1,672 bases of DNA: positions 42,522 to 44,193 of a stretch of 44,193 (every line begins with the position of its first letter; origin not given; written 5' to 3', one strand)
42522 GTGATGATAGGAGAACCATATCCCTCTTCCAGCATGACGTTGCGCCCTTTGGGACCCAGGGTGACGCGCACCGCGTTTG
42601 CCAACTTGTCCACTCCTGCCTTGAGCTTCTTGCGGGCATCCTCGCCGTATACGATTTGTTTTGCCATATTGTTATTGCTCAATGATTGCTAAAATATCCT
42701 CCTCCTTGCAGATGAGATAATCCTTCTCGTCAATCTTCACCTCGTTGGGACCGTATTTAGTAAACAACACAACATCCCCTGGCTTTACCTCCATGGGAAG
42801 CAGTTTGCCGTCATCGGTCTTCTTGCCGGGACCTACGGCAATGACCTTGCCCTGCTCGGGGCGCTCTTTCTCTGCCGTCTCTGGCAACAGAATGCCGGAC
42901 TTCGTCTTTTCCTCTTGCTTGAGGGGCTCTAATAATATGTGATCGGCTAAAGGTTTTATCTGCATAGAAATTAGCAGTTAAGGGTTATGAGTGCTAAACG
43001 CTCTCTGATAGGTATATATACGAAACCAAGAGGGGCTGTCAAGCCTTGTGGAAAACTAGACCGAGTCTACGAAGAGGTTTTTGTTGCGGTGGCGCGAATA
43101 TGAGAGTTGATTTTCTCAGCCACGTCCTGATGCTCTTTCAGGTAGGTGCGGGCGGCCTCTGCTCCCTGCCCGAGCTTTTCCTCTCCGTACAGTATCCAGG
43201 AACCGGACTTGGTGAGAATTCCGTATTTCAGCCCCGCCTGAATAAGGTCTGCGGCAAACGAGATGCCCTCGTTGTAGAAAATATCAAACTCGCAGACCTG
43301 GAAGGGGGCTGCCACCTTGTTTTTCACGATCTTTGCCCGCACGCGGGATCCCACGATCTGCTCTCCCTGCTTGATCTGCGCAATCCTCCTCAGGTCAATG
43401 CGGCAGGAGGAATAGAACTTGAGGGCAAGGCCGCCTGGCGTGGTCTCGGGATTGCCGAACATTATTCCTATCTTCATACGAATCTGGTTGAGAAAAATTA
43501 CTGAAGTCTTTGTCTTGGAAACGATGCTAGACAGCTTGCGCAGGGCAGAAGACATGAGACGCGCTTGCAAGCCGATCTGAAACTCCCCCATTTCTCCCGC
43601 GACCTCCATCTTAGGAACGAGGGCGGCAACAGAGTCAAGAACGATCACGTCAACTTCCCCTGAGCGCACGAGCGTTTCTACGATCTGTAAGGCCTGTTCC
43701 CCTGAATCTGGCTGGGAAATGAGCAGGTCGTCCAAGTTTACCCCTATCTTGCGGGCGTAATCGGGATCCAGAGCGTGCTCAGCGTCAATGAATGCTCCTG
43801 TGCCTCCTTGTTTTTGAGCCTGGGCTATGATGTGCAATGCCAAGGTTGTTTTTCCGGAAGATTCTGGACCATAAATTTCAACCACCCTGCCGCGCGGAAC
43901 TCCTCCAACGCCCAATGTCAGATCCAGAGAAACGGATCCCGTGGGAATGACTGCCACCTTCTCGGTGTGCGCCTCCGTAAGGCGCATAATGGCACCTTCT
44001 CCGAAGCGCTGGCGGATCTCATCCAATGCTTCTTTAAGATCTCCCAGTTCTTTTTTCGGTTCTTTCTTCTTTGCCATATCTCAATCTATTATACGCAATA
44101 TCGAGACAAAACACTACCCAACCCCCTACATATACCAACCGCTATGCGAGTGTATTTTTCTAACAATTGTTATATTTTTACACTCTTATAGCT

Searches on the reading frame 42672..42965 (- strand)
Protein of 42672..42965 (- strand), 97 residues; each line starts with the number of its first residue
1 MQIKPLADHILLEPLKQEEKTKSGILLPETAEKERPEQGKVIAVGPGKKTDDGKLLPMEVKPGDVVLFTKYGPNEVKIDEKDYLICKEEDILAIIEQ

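Call 9: search_protein_families(library=pfam, proteins=[window:42672-42965:-])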
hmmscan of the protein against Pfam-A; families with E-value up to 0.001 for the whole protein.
window:42672-42965:- (97 aa): 1 family
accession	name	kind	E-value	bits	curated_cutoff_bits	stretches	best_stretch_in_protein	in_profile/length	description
PF00166.26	Cpn10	-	4.7e-34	116.7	21.1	1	3-95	2-93/93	Chaperonin 10 Kd subunit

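Call 45: find_encoding_contigs(protein=window:42672-42965:-, flank=10000, max_places=3)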
Protein window:42672-42965:- (97 aa): no gene with exactly this product is on record in the collection.

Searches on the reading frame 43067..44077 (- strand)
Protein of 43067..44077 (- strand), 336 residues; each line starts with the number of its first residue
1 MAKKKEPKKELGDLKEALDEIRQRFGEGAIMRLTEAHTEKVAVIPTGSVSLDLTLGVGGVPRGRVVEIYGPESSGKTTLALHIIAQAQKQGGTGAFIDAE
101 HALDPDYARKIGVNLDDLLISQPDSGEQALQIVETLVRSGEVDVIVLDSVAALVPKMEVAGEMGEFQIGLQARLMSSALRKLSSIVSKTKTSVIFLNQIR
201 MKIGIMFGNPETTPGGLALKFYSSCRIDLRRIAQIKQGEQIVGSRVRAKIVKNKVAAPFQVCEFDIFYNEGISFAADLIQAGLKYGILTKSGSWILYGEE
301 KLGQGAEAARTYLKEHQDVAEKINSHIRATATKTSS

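Call 9: search_protein_families(library=pfam, proteins=[window:43067-44077:-])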
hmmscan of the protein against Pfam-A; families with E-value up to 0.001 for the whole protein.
window:43067-44077:- (336 aa): 10 families
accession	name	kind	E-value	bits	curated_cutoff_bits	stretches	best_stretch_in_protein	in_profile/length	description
PF00154.27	RecA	-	3e-129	430.5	27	1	14-273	3-262/262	recA bacterial DNA recombination protein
PF21096.2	RecA_C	-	7.1e-18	64.9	27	1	277-330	2-55/57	RecA C-terminal domain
PF08423.17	Rad51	-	5.5e-10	39.4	22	1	40-232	4-212/244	Rad51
PF06745.19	ATPase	-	4.2e-08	33.3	26.6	1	44-102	1-59/231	KaiC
PF01637.24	ATPase_2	-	2.9e-05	24.4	33.2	1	65-151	22-79/225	ATPase domain predominantly from Archaea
PF13481.12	AAA_25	-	3.5e-05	24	27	0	60-86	30-56/195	AAA domain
PF02283.22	CobU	-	0.00047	20.2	27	0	68-197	3-123/168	Cobinamide kinase / cobinamide phosphate guanyltransferase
PF13173.12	AAA_14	-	0.00061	20.2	27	0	64-150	3-71/129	AAA domain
PF13479.12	AAA_24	-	0.00061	20.1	27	0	65-155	4-78/195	AAA domain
PF13401.12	AAA_22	-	0.00099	19.9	27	0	65-164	7-97/130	AAA domain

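Call 15: find_encoding_contigs(protein=window:43067-44077:-, flank=10000, max_places=10)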
Protein window:43067-44077:- (336 aa): no gene with exactly this product is on record in the collection.

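Call 16: find_homologous_proteins(query=window:43067-44077:-, max_evalue=1e-60)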
Query window:43067-44077:- (336 aa): 8000 proteins with E <= 1e-60 among 8000 candidates; the best 120 are listed.
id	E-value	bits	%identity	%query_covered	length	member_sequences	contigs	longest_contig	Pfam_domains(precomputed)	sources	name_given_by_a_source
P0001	1.2e-200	683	95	98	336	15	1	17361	PF06745.20,PF08423.18,PF00154.28,PF21096.3,PF27531.1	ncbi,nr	ncbi:MAG: recombinase RecA [bacterium]|nr:recombinase RecA [bacterium]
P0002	1.1e-170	585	81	97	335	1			PF06745.20,PF08423.18,PF00154.28,PF21096.3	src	-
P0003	4.0e-166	570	76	100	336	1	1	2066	PF06745.20,PF08423.18,PF00154.28,PF21096.3,PF27531.1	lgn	-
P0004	8.1e-165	565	79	97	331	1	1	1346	PF06745.20,PF08423.18,PF00154.28,PF21096.3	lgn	-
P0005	2.0e-164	564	77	97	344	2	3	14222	PF06745.20,PF08423.18,PF00154.28,PF21096.3,PF27531.1,PF13481.13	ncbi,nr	ncbi:MAG: recombinase RecA [Candidatus Wildermuthbacteria bacterium]|nr:recombinase RecA [Candidatus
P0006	3.5e-164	563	79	97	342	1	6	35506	PF06745.20,PF08423.18,PF00154.28,PF21096.3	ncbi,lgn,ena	-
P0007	3.2e-163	560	76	99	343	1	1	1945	PF06745.20,PF08423.18,PF00154.28,PF21096.3,PF01637.25,PF27531.1,PF13481.13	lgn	-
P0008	3.4e-163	560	76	97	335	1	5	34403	PF06745.20,PF08423.18,PF00154.28,PF21096.3,PF01637.25,PF27531.1,PF13481.13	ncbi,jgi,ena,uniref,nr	ncbi:MAG: recombinase RecA [Candidatus Wildermuthbacteria bacterium RIFCSPHIGHO2_01_FULL_45_20]|unir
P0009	3.4e-163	560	76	99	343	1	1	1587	PF06745.20,PF08423.18,PF00154.28,PF21096.3,PF01637.25,PF27531.1,PF13481.13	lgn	-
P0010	4.4e-163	560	76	97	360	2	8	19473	PF06745.20,PF08423.18,PF00154.28,PF21096.3,PF01637.25,PF27531.1,PF13481.13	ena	-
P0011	4.8e-163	560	76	99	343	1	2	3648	PF06745.20,PF08423.18,PF00154.28,PF21096.3,PF01637.25,PF27531.1,PF13481.13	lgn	-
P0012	1.8e-162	558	76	99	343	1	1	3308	PF06745.20,PF08423.18,PF00154.28,PF21096.3,PF27531.1,PF13481.13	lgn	-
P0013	2.2e-162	557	76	97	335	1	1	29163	PF06745.20,PF08423.18,PF00154.28,PF21096.3,PF01637.25,PF27531.1,PF13481.13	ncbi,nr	ncbi:MAG: recombinase RecA [Candidatus Wildermuthbacteria bacterium RIFCSPHIGHO2_12_FULL_45_9]|nr:MA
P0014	3.5e-162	557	79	96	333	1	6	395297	PF06745.20,PF08423.18,PF00154.28,PF21096.3,PF27531.1,PF13481.13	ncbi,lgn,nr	ncbi:MAG: recombinase RecA [Candidatus Wildermuthbacteria bacterium]|nr:recombinase RecA [Candidatus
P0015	4.2e-162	557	75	100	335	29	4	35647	PF06745.20,PF08423.18,PF00154.28,PF21096.3,PF27531.1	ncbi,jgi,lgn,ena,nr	ncbi:MAG: Protein RecA [Parcubacteria group bacterium GW2011_GWA2_50_10]|nr:MAG: Protein RecA [Parcu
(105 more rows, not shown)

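Call 17: find_encoding_contigs(protein=P0001, flank=10000, max_places=4)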
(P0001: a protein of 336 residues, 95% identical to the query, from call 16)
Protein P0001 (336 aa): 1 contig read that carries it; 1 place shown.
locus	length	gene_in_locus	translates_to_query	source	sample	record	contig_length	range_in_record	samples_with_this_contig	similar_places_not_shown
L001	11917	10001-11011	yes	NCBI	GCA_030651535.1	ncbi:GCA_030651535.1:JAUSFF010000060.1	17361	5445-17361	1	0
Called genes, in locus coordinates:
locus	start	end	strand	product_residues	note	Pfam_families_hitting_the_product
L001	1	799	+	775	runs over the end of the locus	PF13431:TPR_17 (faint), PF00515:TPR_1 (faint), PF07719:TPR_2 (faint), PF13181:TPR_8 (faint), PF13371:TPR_9 (faint), PF13414:TPR_11 (faint), PF13428:TPR_14 (faint), PF13432:TPR_16 (faint), +2 more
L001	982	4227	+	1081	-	PF04563:RNA_pol_Rpb2_1 (weak), PF04561:RNA_pol_Rpb2_2, PF04565:RNA_pol_Rpb2_3, PF10385:RNA_pol_Rpb2_45, PF00562:RNA_pol_Rpb2_6, PF04560:RNA_pol_Rpb2_7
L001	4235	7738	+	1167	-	PF04997:RNA_pol_Rpb1_1, PF00623:RNA_pol_Rpb1_2, PF04983:RNA_pol_Rpb1_3, PF05000:RNA_pol_Rpb1_4 (faint), PF04998:RNA_pol_Rpb1_5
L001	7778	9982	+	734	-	PF17854:FtsK_alpha, PF01580:FtsK_SpoIIIE, PF09397:FtsK_gamma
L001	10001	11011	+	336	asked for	PF00154:RecA_N, PF08423:Rad51, PF06745:ATPase (weak), PF27531:MT3502_N (weak), PF21096:RecA_C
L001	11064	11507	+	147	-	-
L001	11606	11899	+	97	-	PF00166:Cpn10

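Call 41: find_related_loci(query=window:43067-44077:-, collection=genome_contigs, flank=6000)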
Query window:43067-44077:- (336 aa) in genome_contigs; peptide patterns used: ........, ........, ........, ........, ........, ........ (x = any residue, [..] = any of these).
600 stretches matched a pattern (row limit reached: there are more); 559 encode a relative of the query (tblastn E <= 1e-3); the best 80 are kept; 80 distinct loci.
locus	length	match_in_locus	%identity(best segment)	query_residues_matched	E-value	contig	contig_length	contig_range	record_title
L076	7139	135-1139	75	1-335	8e-174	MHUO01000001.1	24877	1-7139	MAG: Candidatus Wildermuthbacteria bacterium RIFOXYD1_FULL_50_12 rifoxyd1_full_scaffold_1255, whole genome shotgun seque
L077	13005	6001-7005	72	1-335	2e-168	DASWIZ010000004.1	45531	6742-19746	MAG TPA_asm: Candidatus Paceibacterota bacterium isolate SMAG_U2882 k141_777410, whole genome shotgun sequence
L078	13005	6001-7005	73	1-335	2e-164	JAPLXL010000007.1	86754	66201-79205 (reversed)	MAG: Candidatus Nealsonbacteria bacterium isolate LacPavin_0920_SED4_MAG_36_17 LacPavin_0920_SED4_scaffold_1840661, whol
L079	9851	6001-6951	74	13-329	6e-164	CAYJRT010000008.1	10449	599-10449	MAG TPA_asm: uncultured Candidatus Saccharibacteria bacterium isolate ERP125453_co1_476 genome assembly, contig: NODE_74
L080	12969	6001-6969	74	1-323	2e-163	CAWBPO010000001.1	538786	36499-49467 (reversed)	MAG: uncultured bacterium isolate MFD04408.bin.1.52 genome assembly, contig: contig_41181, whole genome shotgun sequence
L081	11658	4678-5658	72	1-327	3e-163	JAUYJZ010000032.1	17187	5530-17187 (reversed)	MAG: bacterium isolate C24_metabat.bin.172 C24_k141_1037865, whole genome shotgun sequence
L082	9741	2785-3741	76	13-330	2e-162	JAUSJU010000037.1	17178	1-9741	MAG: bacterium isolate E14_metabat.bin.321 E14_k141_838871, whole genome shotgun sequence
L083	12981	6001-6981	72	1-327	4e-162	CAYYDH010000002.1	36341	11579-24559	MAG TPA_asm: uncultured Candidatus Saccharibacteria bacterium isolate SRP178699_co1_472 genome assembly, contig: NODE_11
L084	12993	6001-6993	74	1-327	6e-162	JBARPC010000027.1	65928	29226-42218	MAG: Minisyncoccales bacterium isolate MFD13423_ilm_asm_bin13 k127_215653, whole genome shotgun sequence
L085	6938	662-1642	75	1-327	3e-162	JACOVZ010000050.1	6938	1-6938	MAG: Candidatus Wildermuthbacteria bacterium isolate NC_groundwater_113_Ag_S-0.2um_46_29 S_p2_S4_170907_scaffold_2332589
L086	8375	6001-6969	74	1-323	3e-160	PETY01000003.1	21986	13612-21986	MAG: Candidatus Nealsonbacteria bacterium CG02_land_8_20_14_3_00_34_20 CG02_land_8_20_14_3.00_150_scaffold_3044_c, whole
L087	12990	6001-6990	71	1-331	8e-159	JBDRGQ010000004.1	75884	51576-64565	MAG: bacterium isolate MEGAHIT-group-1.445 k141_12414402, whole genome shotgun sequence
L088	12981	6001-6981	71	1-328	3e-158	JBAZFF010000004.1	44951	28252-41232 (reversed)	MAG: Candidatus Paceibacterota bacterium isolate SO_2017_LW3_143 NODE_1824_length_44951_cov_2.802093_LW162_2017, whole g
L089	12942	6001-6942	72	14-327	1e-156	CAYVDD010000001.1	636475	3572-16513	MAG TPA_asm: uncultured Candidatus Saccharibacteria bacterium isolate SRP323688_co1_61 genome assembly, contig: NODE_7_l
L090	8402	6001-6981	72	1-327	8e-156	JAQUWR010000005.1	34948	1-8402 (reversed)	MAG: Candidatus Paceibacterota bacterium isolate STD2_195 NODE_4308_length_34948_cov_12.405014_Sandtown_D2, whole genome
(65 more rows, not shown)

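Call 77: find_encoding_contigs(protein=P0014, flank=4000, max_places=2)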
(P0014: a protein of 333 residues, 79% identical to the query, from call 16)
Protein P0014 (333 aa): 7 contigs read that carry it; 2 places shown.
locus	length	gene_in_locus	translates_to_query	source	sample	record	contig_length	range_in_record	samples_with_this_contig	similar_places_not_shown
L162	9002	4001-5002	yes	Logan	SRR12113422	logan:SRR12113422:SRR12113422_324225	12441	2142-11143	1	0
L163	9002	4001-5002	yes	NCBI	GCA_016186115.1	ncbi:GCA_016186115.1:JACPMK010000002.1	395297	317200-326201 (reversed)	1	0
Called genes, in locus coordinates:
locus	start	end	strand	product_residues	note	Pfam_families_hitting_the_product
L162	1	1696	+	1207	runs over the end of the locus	PF04997:RNA_pol_Rpb1_1, PF00623:RNA_pol_Rpb1_2, PF04983:RNA_pol_Rpb1_3, PF05000:RNA_pol_Rpb1_4 (weak), PF04998:RNA_pol_Rpb1_5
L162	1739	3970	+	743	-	PF13491:FtsK_4TM, PF17854:FtsK_alpha, PF01580:FtsK_SpoIIIE, PF09397:FtsK_gamma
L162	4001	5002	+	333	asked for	PF00154:RecA_N, PF08423:Rad51, PF06745:ATPase (weak), PF13481:AAA_25 (faint), PF27531:MT3502_N (weak), PF21096:RecA_C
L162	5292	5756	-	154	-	PF00436:SSB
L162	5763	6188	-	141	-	PF01250:Ribosomal_S6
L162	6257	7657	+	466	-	PF02878:PGM_PMM_I, PF02879:PGM_PMM_II, PF02880:PGM_PMM_III, PF00408:PGM_PMM_IV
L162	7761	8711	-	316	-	PF00579:tRNA-synt_1b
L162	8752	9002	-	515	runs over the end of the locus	?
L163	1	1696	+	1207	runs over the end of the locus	PF04997:RNA_pol_Rpb1_1, PF00623:RNA_pol_Rpb1_2, PF04983:RNA_pol_Rpb1_3, PF05000:RNA_pol_Rpb1_4 (weak), PF04998:RNA_pol_Rpb1_5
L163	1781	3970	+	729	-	PF13491:FtsK_4TM, PF17854:FtsK_alpha, PF01580:FtsK_SpoIIIE, PF09397:FtsK_gamma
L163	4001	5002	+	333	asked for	PF00154:RecA_N, PF08423:Rad51, PF06745:ATPase (weak), PF13481:AAA_25 (faint), PF27531:MT3502_N (weak), PF21096:RecA_C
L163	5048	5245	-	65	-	PF01084:Ribosomal_S18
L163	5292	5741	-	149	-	PF00436:SSB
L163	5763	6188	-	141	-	PF01250:Ribosomal_S6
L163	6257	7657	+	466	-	PF02878:PGM_PMM_I, PF02879:PGM_PMM_II, PF02880:PGM_PMM_III, PF00408:PGM_PMM_IV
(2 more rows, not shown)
